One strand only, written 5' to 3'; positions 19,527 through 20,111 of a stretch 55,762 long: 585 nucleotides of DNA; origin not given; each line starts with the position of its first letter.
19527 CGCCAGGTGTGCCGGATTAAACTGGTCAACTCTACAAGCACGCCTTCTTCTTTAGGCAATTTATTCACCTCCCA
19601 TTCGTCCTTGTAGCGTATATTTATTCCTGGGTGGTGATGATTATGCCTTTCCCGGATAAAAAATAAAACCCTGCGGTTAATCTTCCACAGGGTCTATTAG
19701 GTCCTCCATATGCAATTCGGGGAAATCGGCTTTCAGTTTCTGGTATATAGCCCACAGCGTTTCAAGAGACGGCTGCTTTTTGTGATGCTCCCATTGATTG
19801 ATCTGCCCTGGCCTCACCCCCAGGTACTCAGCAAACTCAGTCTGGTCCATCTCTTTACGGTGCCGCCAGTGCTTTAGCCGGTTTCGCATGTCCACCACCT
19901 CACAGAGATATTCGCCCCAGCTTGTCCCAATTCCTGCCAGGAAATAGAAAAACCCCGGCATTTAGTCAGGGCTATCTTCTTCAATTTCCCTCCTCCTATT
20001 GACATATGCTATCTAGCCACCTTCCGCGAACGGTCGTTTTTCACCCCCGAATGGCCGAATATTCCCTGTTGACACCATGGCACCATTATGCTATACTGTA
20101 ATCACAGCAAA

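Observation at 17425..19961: DNA-transfer block of integrative mobilizable / conjugative elements (IME/AICE type) inside a complete siphovirus genome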

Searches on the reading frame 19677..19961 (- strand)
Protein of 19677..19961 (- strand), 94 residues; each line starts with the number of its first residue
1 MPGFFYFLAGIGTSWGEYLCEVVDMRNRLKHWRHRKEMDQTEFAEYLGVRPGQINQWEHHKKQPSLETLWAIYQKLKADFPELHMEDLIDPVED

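Call 4: search_protein_families(library=pfam, proteins=[window:19677-19961:-], max_evalue=0.01)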
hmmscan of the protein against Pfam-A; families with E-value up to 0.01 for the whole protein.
window:19677-19961:- (94 aa): 6 families
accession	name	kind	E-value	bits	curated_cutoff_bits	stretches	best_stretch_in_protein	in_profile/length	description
PF01381.28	HTH_3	-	5.9e-09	36.3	23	1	30-81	2-53/55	Helix-turn-helix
PF12844.13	HTH_19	-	6.8e-05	23.1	30.2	1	28-78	3-53/64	Helix-turn-helix domain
PF13443.12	HTH_26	-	0.00071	20.2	22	1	28-77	1-51/63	Cro/C1-type HTH DNA-binding domain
PF13560.12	HTH_31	-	0.00073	20.2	27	1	27-79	4-57/64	Helix-turn-helix domain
PF00531.28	Death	-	0.0032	18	22.6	0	41-84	19-67/86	Death domain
PF15943.11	YdaS_toxin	-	0.008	16.4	30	0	40-71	11-42/65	Bacterial toxin YdaS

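Call 5: search_protein_families(library=phrogs, proteins=[window:19677-19961:-], max_evalue=0.001)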
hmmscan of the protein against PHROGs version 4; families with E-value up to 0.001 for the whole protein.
window:19677-19961:- (94 aa): 14 families
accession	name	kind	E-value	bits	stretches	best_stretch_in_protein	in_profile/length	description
phrog_2104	-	unknown function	1.7e-08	35.6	1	26-65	41-80/103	-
phrog_3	-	transcription regulation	2.7e-08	35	1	24-83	88-140/430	transcriptional repressor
phrog_1373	-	transcription regulation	3.9e-08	34.5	1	25-80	64-119/166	transcriptional regulator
phrog_8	-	transcription regulation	1.1e-06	29.4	1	26-72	78-204/346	transcriptional regulator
phrog_2328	-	transcription regulation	1.6e-06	28.9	1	24-78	15-69/128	transcriptional repressor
phrog_2439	-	transcription regulation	5e-06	26.6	1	27-77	10-60/367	transcriptional regulator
phrog_2967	-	transcription regulation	6.2e-06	26.9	1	23-79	9-65/225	transcriptional regulator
phrog_4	-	transcription regulation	7.8e-06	26.1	1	25-76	137-184/400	transcriptional repressor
phrog_7241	-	transcription regulation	1.6e-05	25.9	1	23-80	60-117/122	transcriptional regulator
phrog_35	-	transcription regulation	5.3e-05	24.4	1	29-73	78-121/181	transcriptional repressor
phrog_4031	-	unknown function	0.00014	21.5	1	25-83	519-577/626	-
phrog_4836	-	transcription regulation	0.00023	21.8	1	25-75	76-126/194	CII-like regulator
phrog_2339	-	DNA, RNA and nucleotide metabolism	0.00042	21.3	1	25-77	26-79/98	HTH DNA binding protein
phrog_5823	-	transcription regulation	0.0006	20.1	1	25-91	7-74/404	transcriptional regulator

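Call 26: search_protein_families(library=padloc, proteins=[window:19677-19961:-], max_evalue=0.01)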
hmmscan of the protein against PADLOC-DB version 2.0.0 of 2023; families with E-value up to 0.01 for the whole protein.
window:19677-19961:- (94 aa): 16 families
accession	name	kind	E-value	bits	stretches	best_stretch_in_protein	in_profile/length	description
PDLC02926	HTH_VI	-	6.3e-09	34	1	27-83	4-60/92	-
PDLC03944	RmrA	-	7.7e-07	26.5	1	27-81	9-61/384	-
PDLC03949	RmrA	-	9.1e-07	26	1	27-78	5-56/363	-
PDLC03954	RmrA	-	1.2e-05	22.4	1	27-79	13-65/380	-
PDLC03952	RmrA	-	1.3e-05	22.2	1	27-77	25-75/395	-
PDLC03951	RmrA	-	1.9e-05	21.8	1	27-77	11-61/400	-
PDLC04760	PDC-M64C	-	3.1e-05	22.3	1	21-80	23-82/93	-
PDLC03947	RmrA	-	0.0001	19.3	1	26-77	13-64/383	-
PDLC04142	capH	-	0.00035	19.6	1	26-82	8-64/103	capH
PDLC00021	DruF2|DruF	-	0.00039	17.1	1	46-78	581-613/676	Unknown function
PDLC00054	DruF4|DruF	-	0.0005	16.6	1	46-75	585-614/678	Unknown function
PDLC03948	RmrA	-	0.002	15.1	1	27-77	11-61/397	-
PDLC03955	RmrA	-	0.0023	15.2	1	27-74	23-70/371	-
PDLC03956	RmrA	-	0.0038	14.3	1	28-77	12-62/399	-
PDLC03946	RmrA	-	0.0045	13.8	1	26-77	4-55/357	-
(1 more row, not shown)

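Call 27: search_protein_families(library=ncbifam, proteins=[window:19677-19961:-], max_evalue=0.01)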
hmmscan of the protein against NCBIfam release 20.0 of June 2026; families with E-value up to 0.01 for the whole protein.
window:19677-19961:- (94 aa): 11 families
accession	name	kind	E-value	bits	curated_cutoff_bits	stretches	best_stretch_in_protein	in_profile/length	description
NF041951.1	phage_RstR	subfamily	1.5e-08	34.9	80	1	25-86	3-64/108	RstR family transcriptional repressor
NF047948.1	male_kill_WMK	equivalog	5.2e-07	29.4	300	1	24-85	162-223/300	WO male-killing family protein Wmk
NF007271.0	PRK09726.1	equivalog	7.6e-06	25.8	79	1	24-77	12-65/88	type II toxin-antitoxin system antitoxin HipB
TIGR03830.1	CxxCG_CxxCG_HTH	subfamily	1.8e-05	24.5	61.8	1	27-68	68-109/127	type II TA system antitoxin MqsA family protein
NF007257.0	PRK09706.1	subfamily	0.00038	20.3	101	1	25-77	6-58/135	transcriptional repressor DicA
NF041575.1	antitoxPezA_Strep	equivalog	0.00064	19.7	290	1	28-94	5-72/158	type II toxin-antitoxin system antitoxin PezA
TIGR00270.2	TIGR00270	equivalog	0.0028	17.5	110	1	24-77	75-128/159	multiprotein bridging factor aMBF1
NF007481.0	PRK10072.1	equivalog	0.0034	17.8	110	1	30-69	39-78/96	HTH-type transcriptional regulator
NF038139.1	Reg_Aceta_RamB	equivalog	0.0069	15.1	700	1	27-76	5-54/465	acetate metabolism transcriptional regulator RamB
TIGR03070.1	couple_hipB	subfamily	0.0074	16.2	71.65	0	28-76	6-54/58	type II toxin-antitoxin system Y4mF family antitoxin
NF047542.1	telomere_Tap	equivalog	0.0079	14.9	600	1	27-80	23-72/695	telomere-associated protein Tap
